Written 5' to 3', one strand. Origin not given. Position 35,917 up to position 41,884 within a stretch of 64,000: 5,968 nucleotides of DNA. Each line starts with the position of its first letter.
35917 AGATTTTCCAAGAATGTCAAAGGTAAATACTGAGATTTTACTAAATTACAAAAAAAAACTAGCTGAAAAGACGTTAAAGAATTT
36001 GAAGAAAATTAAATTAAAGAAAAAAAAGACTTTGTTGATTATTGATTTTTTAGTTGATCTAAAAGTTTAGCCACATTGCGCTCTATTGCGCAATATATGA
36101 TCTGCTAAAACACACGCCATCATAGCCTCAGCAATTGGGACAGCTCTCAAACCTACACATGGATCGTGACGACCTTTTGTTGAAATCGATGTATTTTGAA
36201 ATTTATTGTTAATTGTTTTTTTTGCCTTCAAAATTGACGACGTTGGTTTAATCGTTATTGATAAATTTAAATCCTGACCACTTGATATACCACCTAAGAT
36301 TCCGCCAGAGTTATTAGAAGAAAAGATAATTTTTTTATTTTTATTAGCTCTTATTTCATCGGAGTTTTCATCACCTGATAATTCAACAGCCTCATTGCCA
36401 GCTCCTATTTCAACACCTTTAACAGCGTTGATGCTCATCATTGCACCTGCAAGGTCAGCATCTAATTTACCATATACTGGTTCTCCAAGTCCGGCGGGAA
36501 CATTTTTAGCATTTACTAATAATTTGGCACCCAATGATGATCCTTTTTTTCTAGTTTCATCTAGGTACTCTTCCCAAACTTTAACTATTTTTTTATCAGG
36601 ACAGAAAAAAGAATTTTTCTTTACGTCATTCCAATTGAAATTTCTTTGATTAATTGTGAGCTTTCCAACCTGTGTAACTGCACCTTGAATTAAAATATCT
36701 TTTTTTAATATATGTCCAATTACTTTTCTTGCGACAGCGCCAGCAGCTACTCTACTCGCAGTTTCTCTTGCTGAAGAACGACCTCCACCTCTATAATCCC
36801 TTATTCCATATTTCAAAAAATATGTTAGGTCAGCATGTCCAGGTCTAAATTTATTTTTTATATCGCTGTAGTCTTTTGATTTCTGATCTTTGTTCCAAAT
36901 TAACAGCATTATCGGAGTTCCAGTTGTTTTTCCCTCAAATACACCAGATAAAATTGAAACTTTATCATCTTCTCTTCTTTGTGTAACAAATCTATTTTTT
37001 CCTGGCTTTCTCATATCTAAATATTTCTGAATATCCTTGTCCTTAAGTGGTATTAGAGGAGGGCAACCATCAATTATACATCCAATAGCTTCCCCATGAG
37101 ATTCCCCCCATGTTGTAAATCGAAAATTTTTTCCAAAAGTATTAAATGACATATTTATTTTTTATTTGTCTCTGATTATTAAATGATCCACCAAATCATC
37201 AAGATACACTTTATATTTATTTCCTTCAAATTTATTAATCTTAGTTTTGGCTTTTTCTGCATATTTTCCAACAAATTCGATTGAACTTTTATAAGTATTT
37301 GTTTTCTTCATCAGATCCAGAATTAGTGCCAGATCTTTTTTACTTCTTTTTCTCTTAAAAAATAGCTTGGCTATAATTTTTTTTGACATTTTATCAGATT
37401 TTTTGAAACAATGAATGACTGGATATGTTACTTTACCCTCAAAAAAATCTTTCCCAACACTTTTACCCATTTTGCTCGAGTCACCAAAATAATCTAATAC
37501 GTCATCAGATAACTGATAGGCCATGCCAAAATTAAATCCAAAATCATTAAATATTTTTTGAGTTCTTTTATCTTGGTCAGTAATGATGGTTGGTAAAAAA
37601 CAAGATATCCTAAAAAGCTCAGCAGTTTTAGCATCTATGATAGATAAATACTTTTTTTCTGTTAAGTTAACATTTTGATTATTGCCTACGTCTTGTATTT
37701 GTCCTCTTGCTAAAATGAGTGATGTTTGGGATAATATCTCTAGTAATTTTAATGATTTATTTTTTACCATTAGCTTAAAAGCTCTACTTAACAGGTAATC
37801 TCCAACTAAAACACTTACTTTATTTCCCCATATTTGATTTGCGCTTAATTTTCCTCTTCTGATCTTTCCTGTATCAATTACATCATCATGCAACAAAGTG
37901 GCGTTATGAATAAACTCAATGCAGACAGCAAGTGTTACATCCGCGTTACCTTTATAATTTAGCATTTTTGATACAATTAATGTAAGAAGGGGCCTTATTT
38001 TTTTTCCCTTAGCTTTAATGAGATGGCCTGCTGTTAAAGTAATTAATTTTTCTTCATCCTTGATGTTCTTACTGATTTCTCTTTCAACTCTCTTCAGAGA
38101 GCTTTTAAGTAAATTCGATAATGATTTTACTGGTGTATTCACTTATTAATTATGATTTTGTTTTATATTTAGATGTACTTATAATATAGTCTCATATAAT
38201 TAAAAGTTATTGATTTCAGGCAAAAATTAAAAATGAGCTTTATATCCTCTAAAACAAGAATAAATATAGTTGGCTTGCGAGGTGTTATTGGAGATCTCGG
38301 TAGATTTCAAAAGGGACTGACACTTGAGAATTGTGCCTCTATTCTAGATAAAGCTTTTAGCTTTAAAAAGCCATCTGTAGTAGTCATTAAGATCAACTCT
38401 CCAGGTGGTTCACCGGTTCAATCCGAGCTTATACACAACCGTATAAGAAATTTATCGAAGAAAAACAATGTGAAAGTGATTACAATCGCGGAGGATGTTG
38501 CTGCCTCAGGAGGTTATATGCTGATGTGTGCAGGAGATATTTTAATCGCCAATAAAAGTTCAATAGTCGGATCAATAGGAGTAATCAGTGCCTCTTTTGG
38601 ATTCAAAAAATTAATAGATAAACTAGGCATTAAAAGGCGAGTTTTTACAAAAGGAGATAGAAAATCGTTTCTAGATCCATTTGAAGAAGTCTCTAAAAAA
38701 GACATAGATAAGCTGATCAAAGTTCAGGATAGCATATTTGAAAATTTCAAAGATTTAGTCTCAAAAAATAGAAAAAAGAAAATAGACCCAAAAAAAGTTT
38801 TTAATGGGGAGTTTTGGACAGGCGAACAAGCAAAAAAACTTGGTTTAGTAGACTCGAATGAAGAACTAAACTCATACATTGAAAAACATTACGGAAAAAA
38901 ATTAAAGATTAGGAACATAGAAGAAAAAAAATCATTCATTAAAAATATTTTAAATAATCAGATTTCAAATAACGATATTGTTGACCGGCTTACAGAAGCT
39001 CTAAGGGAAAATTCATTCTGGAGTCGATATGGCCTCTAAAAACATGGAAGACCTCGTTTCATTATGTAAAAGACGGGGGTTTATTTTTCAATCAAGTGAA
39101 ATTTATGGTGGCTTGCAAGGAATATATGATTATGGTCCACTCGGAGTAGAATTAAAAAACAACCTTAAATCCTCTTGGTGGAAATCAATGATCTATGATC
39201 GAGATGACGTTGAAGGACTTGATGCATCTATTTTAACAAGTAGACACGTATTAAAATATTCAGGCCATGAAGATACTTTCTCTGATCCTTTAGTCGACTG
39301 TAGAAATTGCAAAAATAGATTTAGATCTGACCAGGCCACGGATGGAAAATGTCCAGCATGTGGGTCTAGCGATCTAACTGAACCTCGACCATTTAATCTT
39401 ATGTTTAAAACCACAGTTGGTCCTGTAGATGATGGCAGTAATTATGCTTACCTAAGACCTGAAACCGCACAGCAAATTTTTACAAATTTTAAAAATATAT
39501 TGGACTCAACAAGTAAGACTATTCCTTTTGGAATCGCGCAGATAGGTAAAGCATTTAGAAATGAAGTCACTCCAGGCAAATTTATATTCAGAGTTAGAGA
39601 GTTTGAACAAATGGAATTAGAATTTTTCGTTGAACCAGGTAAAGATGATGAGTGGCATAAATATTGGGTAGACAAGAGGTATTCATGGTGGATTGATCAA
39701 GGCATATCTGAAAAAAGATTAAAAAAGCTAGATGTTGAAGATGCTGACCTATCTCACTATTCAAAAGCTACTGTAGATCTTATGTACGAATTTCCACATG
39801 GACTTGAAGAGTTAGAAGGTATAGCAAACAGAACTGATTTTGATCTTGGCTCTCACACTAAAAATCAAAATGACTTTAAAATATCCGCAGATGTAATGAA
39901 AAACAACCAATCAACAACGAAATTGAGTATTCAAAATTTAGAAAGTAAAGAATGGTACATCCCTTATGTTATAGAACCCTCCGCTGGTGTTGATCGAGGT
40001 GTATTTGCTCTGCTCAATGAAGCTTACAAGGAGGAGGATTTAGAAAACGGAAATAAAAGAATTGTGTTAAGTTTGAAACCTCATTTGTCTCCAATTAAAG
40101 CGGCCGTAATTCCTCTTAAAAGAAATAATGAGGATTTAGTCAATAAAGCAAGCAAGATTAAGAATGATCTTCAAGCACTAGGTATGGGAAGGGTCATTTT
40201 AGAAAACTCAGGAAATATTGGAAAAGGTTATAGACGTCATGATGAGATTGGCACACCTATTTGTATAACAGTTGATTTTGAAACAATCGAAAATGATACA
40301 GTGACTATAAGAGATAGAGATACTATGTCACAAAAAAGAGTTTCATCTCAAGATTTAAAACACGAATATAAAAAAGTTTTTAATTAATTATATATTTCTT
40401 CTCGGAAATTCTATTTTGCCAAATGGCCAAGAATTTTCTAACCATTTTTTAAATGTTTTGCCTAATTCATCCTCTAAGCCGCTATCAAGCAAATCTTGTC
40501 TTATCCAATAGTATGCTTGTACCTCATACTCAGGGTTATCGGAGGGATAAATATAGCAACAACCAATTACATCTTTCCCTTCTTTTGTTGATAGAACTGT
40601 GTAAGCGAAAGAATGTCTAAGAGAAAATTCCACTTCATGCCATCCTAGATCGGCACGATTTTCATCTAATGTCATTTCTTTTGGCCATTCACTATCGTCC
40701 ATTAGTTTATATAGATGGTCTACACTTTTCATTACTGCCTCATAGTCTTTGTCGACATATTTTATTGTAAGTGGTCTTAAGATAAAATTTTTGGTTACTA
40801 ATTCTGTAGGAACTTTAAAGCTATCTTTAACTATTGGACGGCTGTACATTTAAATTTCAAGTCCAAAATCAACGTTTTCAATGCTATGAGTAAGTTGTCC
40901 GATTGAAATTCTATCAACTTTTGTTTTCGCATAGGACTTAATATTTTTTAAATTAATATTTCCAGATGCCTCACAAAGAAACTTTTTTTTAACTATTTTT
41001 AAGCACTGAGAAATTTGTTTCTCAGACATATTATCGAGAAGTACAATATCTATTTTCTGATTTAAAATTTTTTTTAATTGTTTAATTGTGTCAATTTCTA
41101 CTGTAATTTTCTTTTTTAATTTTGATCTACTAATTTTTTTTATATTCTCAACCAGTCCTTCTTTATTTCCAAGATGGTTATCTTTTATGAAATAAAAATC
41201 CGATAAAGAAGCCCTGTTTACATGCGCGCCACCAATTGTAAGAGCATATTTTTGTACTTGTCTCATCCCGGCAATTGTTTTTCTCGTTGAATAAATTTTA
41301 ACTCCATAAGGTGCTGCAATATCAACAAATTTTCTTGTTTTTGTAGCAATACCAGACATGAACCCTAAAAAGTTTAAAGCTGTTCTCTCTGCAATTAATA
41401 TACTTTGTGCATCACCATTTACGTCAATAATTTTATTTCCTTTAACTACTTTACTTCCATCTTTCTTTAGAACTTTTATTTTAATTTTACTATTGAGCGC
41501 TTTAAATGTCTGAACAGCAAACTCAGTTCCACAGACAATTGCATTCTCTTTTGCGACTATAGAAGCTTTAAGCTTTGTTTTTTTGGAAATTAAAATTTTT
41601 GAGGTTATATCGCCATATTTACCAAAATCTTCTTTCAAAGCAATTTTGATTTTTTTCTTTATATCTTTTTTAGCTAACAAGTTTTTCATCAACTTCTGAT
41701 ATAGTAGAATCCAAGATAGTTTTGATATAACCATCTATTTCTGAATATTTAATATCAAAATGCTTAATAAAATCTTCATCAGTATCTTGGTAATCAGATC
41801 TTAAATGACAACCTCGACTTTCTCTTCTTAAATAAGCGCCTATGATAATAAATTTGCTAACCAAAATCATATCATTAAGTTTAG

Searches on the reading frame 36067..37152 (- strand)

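Call 59: search_protein_families(library=pfam, proteins=[window:36067-37152:-], max_evalue=0.0001)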
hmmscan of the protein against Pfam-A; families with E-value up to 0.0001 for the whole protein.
window:36067-37152:- (361 aa): 1 family
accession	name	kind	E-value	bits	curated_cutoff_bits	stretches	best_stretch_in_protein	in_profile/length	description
PF01264.26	Chorismate_synt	-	1.1e-133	445.4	27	1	10-354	1-327/327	Chorismate synthase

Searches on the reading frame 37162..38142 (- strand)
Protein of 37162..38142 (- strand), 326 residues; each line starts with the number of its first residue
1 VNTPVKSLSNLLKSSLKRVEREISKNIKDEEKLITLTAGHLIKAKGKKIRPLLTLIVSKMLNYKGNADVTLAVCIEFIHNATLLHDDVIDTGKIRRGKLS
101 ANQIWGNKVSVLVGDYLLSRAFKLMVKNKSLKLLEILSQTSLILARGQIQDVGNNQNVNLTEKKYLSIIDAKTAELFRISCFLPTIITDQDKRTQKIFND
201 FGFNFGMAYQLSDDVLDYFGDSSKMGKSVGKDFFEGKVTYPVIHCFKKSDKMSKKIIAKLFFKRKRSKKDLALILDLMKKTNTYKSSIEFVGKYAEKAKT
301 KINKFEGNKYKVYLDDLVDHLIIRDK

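Call 59: search_protein_families(library=pfam, proteins=[window:37162-38142:-], max_evalue=0.0001)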
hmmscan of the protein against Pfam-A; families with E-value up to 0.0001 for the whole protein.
window:37162-38142:- (326 aa): 1 family
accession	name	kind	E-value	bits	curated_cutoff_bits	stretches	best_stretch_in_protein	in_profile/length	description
PF00348.22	polyprenyl_synt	-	3e-71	240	27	1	33-276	3-249/251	Polyprenyl synthetase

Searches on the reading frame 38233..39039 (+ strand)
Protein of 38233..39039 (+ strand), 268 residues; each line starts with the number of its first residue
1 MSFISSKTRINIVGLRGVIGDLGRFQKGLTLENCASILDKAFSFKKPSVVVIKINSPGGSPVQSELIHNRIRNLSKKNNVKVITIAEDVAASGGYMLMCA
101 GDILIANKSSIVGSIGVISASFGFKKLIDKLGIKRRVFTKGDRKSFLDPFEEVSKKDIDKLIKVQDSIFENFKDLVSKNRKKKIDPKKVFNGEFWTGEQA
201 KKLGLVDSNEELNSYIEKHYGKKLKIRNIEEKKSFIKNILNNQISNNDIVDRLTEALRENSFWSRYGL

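Call 59: search_protein_families(library=pfam, proteins=[window:38233-39039:+], max_evalue=0.0001)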
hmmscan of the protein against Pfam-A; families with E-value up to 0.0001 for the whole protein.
window:38233-39039:+ (268 aa): 3 families
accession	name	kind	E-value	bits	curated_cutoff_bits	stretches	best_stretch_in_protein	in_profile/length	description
PF01343.23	Peptidase_S49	-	3e-31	108.9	24.9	1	76-217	3-145/154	Peptidase family S49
PF01972.22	SDH_protease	-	6.7e-05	22.5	31.3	1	29-205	73-242/286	ClpP-like SDH-type serine proteinase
PF00574.28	CLP_protease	-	8.8e-05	22.9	20.2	0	49-102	48-97/182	Clp protease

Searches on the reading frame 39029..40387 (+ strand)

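Call 59: search_protein_families(library=pfam, proteins=[window:39029-40387:+], max_evalue=0.0001)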
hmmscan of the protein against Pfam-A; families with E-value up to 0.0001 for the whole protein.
window:39029-40387:+ (452 aa): 2 families
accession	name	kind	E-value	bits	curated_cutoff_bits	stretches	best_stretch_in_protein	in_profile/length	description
PF03129.25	HGTP_anticodon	-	7e-22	77.8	21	1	357-446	1-90/94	Anticodon binding domain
PF00587.30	tRNA-synt_2b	-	1.2e-12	48.7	29.3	1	134-276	5-123/179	tRNA synthetase class II core domain (G, H, P, S and T)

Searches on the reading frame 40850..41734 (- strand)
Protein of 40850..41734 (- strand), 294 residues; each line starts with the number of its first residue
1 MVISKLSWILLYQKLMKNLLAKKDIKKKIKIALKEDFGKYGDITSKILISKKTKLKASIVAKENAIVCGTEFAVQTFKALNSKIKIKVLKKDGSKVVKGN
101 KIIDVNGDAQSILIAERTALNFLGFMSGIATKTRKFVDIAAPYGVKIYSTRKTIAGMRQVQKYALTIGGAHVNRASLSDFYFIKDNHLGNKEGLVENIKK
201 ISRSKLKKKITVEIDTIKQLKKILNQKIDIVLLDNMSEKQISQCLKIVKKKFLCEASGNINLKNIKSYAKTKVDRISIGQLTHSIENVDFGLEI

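Call 59: search_protein_families(library=pfam, proteins=[window:40850-41734:-], max_evalue=0.0001)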
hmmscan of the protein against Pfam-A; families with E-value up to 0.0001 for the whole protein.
window:40850-41734:- (294 aa): 2 families
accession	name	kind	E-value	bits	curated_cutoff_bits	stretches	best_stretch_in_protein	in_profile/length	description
PF01729.25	QRPTase_C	-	2.1e-45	154.9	23.1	1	129-292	1-168/169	Quinolinate phosphoribosyl transferase, C-terminal domain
PF02749.22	QRPTase_N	-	1.5e-21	76.8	27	1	42-127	1-82/82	Quinolinate phosphoribosyl transferase, N-terminal domain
